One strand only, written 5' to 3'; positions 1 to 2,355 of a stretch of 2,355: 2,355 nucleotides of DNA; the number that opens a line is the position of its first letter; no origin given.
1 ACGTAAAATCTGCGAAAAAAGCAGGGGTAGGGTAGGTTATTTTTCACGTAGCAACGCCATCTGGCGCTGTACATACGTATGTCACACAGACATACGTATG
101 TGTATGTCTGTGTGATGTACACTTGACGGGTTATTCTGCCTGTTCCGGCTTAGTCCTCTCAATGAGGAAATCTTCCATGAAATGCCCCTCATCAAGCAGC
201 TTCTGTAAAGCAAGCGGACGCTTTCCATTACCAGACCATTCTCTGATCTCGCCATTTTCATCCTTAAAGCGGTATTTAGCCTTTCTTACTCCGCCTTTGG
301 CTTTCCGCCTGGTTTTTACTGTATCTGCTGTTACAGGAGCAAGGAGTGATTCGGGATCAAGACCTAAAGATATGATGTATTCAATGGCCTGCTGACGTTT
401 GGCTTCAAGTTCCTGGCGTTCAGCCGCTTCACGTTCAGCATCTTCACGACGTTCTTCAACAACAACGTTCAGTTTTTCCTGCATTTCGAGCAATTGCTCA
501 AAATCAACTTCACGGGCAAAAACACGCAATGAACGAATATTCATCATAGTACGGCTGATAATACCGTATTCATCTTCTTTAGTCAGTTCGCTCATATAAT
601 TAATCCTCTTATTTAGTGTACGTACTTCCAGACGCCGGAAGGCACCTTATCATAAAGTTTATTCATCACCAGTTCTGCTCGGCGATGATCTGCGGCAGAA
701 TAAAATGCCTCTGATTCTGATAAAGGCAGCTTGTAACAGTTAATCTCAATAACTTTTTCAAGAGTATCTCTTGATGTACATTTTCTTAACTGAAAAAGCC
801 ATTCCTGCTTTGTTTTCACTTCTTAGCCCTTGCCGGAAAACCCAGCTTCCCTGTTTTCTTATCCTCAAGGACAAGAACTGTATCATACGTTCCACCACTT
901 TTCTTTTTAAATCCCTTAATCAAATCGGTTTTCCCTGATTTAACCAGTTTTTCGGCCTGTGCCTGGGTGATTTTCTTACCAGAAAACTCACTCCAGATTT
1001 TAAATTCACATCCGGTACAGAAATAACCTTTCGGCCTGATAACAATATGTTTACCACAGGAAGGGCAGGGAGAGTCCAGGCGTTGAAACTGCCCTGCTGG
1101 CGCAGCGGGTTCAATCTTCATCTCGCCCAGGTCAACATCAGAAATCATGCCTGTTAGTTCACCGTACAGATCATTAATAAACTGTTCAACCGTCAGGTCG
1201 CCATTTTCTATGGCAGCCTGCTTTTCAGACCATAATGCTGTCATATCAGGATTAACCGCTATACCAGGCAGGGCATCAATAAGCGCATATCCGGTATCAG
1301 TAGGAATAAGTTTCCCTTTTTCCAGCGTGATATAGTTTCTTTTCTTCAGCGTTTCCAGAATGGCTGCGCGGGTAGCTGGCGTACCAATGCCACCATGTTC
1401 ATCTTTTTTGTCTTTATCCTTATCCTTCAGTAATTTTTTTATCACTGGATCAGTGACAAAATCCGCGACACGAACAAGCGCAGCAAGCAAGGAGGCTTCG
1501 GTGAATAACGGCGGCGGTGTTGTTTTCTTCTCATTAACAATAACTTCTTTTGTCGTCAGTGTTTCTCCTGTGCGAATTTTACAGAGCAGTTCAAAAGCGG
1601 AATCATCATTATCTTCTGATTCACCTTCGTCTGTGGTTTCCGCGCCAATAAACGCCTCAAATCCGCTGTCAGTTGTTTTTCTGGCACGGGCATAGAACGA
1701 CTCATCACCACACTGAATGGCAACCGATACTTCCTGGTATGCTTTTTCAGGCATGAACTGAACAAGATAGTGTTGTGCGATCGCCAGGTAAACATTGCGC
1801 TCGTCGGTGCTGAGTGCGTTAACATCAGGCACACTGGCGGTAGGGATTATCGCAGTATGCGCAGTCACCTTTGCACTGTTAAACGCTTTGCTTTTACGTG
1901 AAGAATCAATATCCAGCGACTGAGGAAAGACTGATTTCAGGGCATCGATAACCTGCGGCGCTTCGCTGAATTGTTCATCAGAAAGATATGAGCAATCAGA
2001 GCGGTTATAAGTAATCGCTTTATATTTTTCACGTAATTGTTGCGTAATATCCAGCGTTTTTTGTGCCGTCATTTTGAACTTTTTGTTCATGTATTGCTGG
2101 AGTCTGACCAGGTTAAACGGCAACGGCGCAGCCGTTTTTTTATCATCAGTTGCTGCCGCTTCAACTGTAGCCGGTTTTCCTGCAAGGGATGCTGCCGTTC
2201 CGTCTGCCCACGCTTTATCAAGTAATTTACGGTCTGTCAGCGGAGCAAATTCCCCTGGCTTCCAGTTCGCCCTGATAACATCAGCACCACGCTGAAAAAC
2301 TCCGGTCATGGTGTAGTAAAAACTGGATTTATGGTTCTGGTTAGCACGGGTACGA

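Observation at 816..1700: Topoisomerase III-like protein with acidic patch, KD-repeat insertion, C4 zinc ribbon and Lys-rich tail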

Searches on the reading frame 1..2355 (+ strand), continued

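Call 45: get_annotated_region(hit=H35, flank=1500)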
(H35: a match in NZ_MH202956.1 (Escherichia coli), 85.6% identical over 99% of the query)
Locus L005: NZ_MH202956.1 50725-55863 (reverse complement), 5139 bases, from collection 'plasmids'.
description: Escherichia coli strain HXH-5 plasmid pHXH-5, complete sequence
organism: Escherichia coli (NCBI taxid 562)
taxonomy: Bacteria; Pseudomonadota; Gammaproteobacteria; Enterobacterales; Enterobacteriaceae; Escherichia; Escherichia coli
host: -; source: -; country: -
typing (MOB-suite, as given by PLSDB): conjugative; replicon IncI2; relaxase MOBP; mating-pair formation MPF_T
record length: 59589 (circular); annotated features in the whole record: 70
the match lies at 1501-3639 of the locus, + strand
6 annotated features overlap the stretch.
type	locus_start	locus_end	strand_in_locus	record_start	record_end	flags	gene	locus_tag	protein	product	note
CDS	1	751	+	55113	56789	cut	-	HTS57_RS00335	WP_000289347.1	PcfJ domain-containing protein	-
CDS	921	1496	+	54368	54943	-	-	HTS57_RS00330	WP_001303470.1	hypothetical protein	-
CDS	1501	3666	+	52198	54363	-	-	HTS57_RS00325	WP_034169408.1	type IA DNA topoisomerase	GO:0006265 - DNA topological change [Evidence IEA]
CDS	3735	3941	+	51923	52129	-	hha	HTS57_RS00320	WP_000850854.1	hemolysin expression modulator Hha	-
CDS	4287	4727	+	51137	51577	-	-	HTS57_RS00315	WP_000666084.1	hypothetical protein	-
CDS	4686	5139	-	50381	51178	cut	-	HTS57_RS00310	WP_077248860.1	PAP2 family protein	-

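Call 46: get_annotated_region(hit=H39, flank=1500)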
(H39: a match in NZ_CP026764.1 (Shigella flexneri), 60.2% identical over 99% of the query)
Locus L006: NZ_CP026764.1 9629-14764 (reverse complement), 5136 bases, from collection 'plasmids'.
description: Shigella flexneri strain 04-3145 plasmid unnamed, complete sequence
organism: Shigella flexneri (NCBI taxid 623)
taxonomy: Bacteria; Pseudomonadota; Gammaproteobacteria; Enterobacterales; Enterobacteriaceae; Shigella; Shigella flexneri
host: -; source: -; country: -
typing (MOB-suite, as given by PLSDB): conjugative; replicon IncFIB; relaxase MOBC; mating-pair formation MPF_T
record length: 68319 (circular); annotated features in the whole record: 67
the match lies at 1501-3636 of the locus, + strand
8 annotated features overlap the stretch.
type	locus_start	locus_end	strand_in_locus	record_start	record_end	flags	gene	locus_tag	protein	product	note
CDS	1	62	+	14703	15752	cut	virB11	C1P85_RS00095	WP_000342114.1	P-type DNA transfer ATPase VirB11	GO:0044097 - secretion by the type IV secretion system [Evidence IEA]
CDS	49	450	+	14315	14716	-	-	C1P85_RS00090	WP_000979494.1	cag pathogenicity island Cag12 family protein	-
CDS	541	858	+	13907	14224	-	-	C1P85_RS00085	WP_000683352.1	TrbM/KikA/MpfK family conjugal transfer protein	-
CDS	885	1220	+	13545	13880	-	-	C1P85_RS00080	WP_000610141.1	hypothetical protein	-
CDS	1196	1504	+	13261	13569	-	-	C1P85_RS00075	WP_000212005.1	hypothetical protein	-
CDS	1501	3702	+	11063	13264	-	-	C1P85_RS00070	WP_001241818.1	type IA DNA topoisomerase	GO:0006265 - DNA topological change [Evidence IEA]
CDS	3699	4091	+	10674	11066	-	-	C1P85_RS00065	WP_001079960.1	H-NS family nucleoid-associated regulatory protein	GO:0006355 - regulation of DNA-templated transcription [Evidence IEA]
CDS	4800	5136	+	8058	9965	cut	-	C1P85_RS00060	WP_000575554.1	type IV secretion system DNA-binding domain-containing protein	-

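Call 54: list_cluster_members(proteins=[P0001, P0002, P0003, P0004, P0007, P0009, P0015, P0024, P0040, P0051])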
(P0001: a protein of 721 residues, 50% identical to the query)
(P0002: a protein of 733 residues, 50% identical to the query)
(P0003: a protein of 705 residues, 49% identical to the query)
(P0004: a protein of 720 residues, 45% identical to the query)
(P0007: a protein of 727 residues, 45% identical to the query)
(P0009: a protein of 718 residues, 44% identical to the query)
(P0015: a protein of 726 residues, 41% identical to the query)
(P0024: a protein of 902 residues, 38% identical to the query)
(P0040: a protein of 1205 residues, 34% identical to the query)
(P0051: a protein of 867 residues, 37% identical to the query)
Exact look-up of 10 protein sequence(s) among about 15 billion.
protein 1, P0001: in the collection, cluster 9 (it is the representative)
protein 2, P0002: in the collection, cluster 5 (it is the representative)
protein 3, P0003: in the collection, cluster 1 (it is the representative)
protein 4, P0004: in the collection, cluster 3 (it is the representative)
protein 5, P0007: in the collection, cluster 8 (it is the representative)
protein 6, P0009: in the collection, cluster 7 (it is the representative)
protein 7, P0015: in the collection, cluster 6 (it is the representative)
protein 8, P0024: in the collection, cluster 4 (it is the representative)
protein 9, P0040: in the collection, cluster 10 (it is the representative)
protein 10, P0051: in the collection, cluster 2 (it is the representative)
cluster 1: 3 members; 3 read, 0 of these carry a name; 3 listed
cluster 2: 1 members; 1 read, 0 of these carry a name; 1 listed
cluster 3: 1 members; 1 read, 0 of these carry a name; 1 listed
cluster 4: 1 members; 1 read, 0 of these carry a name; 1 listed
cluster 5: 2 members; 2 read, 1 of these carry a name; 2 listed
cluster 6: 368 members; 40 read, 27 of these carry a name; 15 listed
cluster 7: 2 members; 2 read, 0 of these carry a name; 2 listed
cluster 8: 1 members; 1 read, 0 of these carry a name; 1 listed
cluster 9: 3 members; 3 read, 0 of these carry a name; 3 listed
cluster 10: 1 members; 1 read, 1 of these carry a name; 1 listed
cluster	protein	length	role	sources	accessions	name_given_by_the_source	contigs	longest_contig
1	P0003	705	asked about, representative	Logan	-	-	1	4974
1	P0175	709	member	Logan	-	-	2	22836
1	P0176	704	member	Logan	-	-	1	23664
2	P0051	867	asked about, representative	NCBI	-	-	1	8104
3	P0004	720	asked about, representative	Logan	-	-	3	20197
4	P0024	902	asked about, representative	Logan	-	-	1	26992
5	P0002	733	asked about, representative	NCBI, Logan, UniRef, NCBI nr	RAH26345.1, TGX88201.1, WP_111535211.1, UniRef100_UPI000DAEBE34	type IA DNA topoisomerase [Pantoea agglomerans] | type IA DNA topoisomerase n=1 Tax=Enterobacter agglomerans TaxID=549 RepID=UPI000DAEBE34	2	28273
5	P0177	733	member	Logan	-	-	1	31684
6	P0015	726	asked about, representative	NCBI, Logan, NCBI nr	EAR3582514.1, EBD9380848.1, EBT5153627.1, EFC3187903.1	topoisomerase C-terminal repeat-containing protein [Escherichia coli] | type IA DNA topoisomerase [Salmonella enterica]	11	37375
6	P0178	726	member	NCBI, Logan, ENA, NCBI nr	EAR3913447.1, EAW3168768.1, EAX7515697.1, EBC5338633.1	topoisomerase C-terminal repeat-containing protein [Klebsiella quasipneumoniae] | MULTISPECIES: type IA DNA topoisomerase [Enterobacteriaceae]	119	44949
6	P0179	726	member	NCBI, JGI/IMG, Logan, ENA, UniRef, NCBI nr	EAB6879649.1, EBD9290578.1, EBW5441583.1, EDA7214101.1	DNA topoisomerase (plasmid) [Escherichia coli] | DNA topoisomerase-3 | type IA DNA topoisomerase n=1 Tax=Enterobacteriaceae TaxID=543 RepID=UPI000FBEE271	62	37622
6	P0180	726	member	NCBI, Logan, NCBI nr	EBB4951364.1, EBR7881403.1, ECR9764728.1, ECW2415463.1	type IA DNA topoisomerase [Salmonella enterica]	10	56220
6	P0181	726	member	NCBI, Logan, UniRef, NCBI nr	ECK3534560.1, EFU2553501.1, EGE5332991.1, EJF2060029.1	DNA topoisomerase [Escherichia coli] | type IA DNA topoisomerase n=2 Tax=Escherichia coli TaxID=562 RepID=UPI00198ED3EC | type IA DNA topoisomerase [Escherichia coli]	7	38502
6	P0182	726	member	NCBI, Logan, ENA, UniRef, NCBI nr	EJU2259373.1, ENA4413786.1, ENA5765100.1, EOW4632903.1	topoisomerase C-terminal repeat-containing protein [Escherichia coli] | type IA DNA topoisomerase n=1 Tax=Citrobacter freundii TaxID=546 RepID=UPI002A41C3F2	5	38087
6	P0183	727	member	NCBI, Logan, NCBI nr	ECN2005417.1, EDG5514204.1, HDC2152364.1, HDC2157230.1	TPA: topoisomerase C-terminal repeat-containing protein [Salmonella enterica] | type IA DNA topoisomerase [Salmonella enterica subsp. enterica serovar Newport]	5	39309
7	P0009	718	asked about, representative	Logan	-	-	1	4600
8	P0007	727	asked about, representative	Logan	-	-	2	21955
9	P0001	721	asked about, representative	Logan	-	-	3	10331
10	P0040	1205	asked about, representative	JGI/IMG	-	DNA topoisomerase-3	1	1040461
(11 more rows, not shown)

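Call 55: find_encoding_contigs(protein=P0040, flank=10000, max_places=2)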
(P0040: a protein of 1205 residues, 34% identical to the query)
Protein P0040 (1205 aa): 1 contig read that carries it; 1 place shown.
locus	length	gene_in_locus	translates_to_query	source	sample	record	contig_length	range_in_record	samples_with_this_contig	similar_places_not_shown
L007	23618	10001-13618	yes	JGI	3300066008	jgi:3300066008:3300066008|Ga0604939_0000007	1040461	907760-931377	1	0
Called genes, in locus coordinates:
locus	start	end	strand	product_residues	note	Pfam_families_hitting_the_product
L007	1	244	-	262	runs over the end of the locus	PF13489:Methyltransf_23, PF01209:Ubie_methyltran (weak), PF13847:Methyltransf_31, PF08241:Methyltransf_11, PF08242:Methyltransf_12, PF13649:Methyltransf_25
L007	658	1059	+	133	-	PF01844:HNH (weak), PF14279:HNH_5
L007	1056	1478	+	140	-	PF00293:NUDIX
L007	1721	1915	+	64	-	-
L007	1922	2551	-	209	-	PF18854:baeRF_family10, PF18859:acVLRF1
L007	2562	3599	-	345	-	PF03462:PCRF, PF00472:RF-1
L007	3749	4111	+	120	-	PF13466:STAS_2, PF01740:STAS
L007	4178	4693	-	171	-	PF14020:DUF4236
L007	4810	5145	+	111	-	-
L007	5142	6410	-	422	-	-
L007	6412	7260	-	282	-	-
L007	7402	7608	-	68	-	-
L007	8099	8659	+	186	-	-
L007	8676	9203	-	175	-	PF06271:RDD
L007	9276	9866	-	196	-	PF16473:Rv2179c-like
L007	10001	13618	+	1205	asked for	PF01751:Toprim (weak), PF01131:Topoisom_bac, PF25207:DUF7837 (faint), PF13101:DUF3945 (faint), PF13342:Toprim_Crpt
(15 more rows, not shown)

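Call 56: find_encoding_contigs(protein=P0024, flank=10000, max_places=2)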
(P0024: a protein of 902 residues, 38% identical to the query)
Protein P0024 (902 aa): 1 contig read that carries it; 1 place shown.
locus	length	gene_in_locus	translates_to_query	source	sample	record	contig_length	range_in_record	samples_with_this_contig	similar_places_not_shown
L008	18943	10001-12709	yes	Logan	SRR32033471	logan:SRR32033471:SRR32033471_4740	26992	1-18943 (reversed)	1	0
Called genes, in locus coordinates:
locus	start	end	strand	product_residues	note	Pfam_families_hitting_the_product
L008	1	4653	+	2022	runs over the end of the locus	PF09992:NAGPA (faint), PF17966:Muc_B2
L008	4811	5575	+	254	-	PF01381:HTH_3, PF12844:HTH_19, PF13560:HTH_31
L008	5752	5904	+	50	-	-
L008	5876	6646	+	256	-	PF13930:Endonuclea_NS_2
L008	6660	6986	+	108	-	-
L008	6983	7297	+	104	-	-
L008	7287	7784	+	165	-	PF00583:Acetyltransf_1, PF13508:Acetyltransf_7 (weak)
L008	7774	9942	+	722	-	PF10087:DUF2325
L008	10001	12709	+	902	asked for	PF01751:Toprim (weak), PF01131:Topoisom_bac, PF13342:Toprim_Crpt, PF13101:DUF3945 (faint), PF13342:Toprim_Crpt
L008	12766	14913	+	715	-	PF00912:Transgly, PF00905:Transpeptidase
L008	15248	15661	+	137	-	PF00436:SSB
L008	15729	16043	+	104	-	-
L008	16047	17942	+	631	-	PF07728:AAA_5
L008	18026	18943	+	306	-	?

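Call 71: find_encoding_contigs(protein=P0031, flank=8000, max_places=2)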
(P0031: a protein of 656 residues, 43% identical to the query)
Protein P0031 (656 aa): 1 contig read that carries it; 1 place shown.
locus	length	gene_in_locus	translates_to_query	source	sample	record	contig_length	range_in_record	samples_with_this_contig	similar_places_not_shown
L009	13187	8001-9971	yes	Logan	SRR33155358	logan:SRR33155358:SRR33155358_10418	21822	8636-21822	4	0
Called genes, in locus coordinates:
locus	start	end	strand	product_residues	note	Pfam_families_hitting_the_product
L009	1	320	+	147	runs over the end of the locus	-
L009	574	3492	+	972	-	PF00082:Peptidase_S8, PF18884:TSP3_bac (faint)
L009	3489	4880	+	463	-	-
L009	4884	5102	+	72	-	-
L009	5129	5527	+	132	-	-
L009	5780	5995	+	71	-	-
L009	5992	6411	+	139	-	-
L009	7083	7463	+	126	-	-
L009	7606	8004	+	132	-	PF00436:SSB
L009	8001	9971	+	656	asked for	PF01751:Toprim, PF01131:Topoisom_bac, PF01396:Zn_ribbon_Top1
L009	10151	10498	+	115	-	-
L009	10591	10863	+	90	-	-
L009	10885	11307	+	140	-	-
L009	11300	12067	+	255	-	PF01656:CbiA, PF06564:CBP_BcsQ, PF09140:MipZ (weak), PF13614:AAA_31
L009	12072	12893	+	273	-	PF02195:ParB_N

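Call 72: find_encoding_contigs(protein=P0047, flank=8000, max_places=2)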
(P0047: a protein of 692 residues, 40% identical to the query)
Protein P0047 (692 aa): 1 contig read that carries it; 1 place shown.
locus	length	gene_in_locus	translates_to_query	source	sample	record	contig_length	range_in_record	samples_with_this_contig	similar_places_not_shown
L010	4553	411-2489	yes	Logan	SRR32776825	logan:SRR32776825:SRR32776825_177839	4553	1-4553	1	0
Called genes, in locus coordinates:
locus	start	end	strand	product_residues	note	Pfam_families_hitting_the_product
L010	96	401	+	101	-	-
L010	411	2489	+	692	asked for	PF01751:Toprim, PF01131:Topoisom_bac, PF01396:Zn_ribbon_Top1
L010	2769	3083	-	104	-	PF05016:ParE_toxin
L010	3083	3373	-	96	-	-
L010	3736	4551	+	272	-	?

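Call 73: find_encoding_contigs(protein=P0028, flank=8000, max_places=2)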
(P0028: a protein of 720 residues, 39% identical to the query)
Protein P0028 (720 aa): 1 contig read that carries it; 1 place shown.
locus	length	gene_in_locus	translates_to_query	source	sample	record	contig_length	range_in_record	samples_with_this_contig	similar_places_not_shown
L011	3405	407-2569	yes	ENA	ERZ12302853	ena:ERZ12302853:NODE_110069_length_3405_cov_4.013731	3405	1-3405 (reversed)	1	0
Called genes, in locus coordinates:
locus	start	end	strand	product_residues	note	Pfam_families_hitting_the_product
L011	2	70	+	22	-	?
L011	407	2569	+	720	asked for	PF01751:Toprim, PF01131:Topoisom_bac, PF13342:Toprim_Crpt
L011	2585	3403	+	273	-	?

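Call 74: find_related_loci(query=A2, collection=genome_contigs, flank=3000)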
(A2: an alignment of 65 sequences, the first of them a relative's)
Query A2 (717 aa) in genome_contigs; peptide patterns used: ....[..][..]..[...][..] (x = any residue, [..] = any of these).
600 stretches matched a pattern (row limit reached: there are more); 560 encode a relative of the query (tblastn E <= 1e-3); the best 80 are kept; 80 distinct loci.
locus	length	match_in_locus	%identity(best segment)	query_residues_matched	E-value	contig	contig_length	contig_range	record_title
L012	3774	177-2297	60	1-711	0e+0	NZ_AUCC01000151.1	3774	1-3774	Arsenophonus nasoniae DSM 15247 G468DRAFT_scaffold00145.145_C, whole genome shotgun sequence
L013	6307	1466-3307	63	2-615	0e+0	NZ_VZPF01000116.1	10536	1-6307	Pantoea stewartii subsp. stewartii strain CCUG 26359 contig_0000116, whole genome shotgun sequence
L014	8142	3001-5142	52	1-717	0e+0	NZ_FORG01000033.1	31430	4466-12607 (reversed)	Xenorhabdus mauleonii strain DSM 17908, whole genome shotgun sequence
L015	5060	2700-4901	48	1-711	0e+0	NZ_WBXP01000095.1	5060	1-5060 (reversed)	Shimwellia pseudoproteus strain DSM 3038 DSM3038_95, whole genome shotgun sequence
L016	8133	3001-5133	49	1-711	0e+0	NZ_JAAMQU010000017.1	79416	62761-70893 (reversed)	Pseudomonas japonica strain 66C3 NODE_17_length_79416_cov_83.628107, whole genome shotgun sequence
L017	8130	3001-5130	48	1-711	0e+0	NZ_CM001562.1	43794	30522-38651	Pseudomonas fluorescens R124 plasmid pMP-R124, whole genome shotgun sequence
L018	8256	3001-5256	44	2-716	0e+0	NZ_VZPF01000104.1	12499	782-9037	Pantoea stewartii subsp. stewartii strain CCUG 26359 contig_0000104, whole genome shotgun sequence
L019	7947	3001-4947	43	1-654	3e-163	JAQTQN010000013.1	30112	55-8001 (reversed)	MAG: Methylobacter sp. isolate STB_140 NODE_3248_length_30112_cov_8.851993_Sandtown_B, whole genome shotgun sequence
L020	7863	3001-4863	43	1-619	7e-161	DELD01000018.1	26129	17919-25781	MAG TPA_asm: Micavibrio sp. UBA2705 UBA2705_contig_1604, whole genome shotgun sequence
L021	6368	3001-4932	43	1-640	5e-149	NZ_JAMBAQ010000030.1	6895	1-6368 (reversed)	Moraxella oculi strain Tifton1 NODE_30_length_6895_cov_119.831_ID_59, whole genome shotgun sequence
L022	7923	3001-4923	41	2-648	2e-145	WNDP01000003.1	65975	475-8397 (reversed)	MAG: Acinetobacter bereziniae isolate cluster_DBSCAN_round1_3 GAK29_3, whole genome shotgun sequence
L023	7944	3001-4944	41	3-656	1e-150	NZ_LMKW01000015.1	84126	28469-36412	Sphingomonas sp. Leaf230 contig_9, whole genome shotgun sequence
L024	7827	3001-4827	41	2-605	4e-135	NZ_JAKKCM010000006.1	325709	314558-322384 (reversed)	Vibrio sp. J1-1 J1-1_6, whole genome shotgun sequence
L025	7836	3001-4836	40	2-615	2e-134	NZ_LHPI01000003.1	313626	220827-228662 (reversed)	Vibrio hepatarius strain DSM 19134 contig0003, whole genome shotgun sequence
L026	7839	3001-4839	40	2-615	1e-134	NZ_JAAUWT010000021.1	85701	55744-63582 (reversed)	Vibrio sp. S9_S30 contig00021, whole genome shotgun sequence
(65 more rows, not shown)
